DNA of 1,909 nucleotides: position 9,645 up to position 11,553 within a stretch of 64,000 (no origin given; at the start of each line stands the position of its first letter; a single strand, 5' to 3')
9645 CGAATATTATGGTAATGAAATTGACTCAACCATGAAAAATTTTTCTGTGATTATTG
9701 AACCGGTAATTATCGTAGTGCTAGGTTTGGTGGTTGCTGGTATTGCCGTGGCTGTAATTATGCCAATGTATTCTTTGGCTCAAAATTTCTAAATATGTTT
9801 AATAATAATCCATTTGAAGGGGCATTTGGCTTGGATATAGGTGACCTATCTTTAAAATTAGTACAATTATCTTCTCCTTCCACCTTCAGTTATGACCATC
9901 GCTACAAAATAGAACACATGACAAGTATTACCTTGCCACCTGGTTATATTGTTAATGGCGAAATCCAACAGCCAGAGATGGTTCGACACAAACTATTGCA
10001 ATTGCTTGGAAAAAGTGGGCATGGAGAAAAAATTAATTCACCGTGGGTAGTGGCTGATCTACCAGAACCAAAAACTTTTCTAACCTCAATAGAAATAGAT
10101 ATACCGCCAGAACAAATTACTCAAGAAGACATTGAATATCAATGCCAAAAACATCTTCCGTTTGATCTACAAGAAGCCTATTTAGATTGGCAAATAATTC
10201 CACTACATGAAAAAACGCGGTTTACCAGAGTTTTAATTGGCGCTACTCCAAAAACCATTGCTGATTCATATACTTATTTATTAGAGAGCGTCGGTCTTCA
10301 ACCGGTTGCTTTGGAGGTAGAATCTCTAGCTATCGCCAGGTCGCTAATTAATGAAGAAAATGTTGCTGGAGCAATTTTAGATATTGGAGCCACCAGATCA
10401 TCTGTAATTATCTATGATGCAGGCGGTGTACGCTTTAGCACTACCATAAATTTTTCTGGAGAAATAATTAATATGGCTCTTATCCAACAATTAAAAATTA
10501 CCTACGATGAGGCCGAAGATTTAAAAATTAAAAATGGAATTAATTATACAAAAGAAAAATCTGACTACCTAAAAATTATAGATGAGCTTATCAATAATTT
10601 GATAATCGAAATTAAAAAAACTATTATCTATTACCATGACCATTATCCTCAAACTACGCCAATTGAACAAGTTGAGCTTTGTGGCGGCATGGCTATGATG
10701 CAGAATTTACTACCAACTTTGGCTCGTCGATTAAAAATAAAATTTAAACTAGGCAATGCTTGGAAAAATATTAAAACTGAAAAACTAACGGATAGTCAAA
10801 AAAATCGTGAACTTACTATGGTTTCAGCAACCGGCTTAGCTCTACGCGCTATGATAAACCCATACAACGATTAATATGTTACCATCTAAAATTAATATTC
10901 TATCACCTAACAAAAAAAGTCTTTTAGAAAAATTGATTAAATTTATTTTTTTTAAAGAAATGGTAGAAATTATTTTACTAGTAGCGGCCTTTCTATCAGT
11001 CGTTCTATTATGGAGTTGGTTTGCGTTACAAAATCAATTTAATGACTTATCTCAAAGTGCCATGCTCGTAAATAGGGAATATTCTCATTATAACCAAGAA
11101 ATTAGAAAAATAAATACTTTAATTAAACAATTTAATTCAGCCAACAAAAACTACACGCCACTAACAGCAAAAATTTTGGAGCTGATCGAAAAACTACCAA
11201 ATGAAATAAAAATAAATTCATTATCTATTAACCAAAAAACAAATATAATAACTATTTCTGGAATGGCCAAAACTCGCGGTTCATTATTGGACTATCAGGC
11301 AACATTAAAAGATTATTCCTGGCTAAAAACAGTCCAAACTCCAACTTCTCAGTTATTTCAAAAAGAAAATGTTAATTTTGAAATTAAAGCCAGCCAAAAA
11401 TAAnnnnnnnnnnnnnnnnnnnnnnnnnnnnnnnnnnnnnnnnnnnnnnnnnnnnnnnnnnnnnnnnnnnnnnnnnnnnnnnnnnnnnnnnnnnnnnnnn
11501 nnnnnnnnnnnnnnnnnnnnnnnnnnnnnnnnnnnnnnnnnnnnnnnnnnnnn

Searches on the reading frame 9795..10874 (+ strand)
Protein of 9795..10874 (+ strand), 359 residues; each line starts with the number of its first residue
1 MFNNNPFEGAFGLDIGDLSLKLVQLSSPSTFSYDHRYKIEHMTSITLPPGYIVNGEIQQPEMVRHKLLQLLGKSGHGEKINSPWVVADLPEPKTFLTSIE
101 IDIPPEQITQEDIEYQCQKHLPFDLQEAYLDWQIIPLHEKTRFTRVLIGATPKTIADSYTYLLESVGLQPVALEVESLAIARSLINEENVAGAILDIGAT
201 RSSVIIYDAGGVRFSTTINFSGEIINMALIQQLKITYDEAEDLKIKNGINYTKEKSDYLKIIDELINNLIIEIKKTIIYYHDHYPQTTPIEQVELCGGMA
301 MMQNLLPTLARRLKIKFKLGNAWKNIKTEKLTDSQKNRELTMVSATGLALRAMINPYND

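Call 59: search_protein_families(library=pfam, proteins=[window:9795-10874:+], max_evalue=0.01)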
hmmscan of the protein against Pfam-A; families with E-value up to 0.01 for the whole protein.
window:9795-10874:+ (359 aa): 3 families
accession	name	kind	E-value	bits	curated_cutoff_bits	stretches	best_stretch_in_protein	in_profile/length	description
PF11104.14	PilM_2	-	9.1e-37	127.2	27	1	12-352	1-339/340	Type IV pilus assembly protein PilM;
PF14450.12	FtsA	-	1.2e-12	48.7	31.8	1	193-327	1-114/127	Cell division protein FtsA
PF06723.19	MreB_Mbl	-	0.00014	21.3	27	1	165-262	118-223/327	MreB/Mbl protein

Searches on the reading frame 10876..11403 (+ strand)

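Call 59: search_protein_families(library=pfam, proteins=[window:10876-11403:+], max_evalue=0.01)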
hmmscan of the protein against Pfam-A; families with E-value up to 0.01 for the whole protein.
window:10876-11403:+ (175 aa): 1 family
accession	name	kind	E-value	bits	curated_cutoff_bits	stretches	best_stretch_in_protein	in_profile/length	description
PF05137.18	PilN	-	2.5e-06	27.9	22.8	1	102-172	5-76/78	Fimbrial assembly protein (PilN)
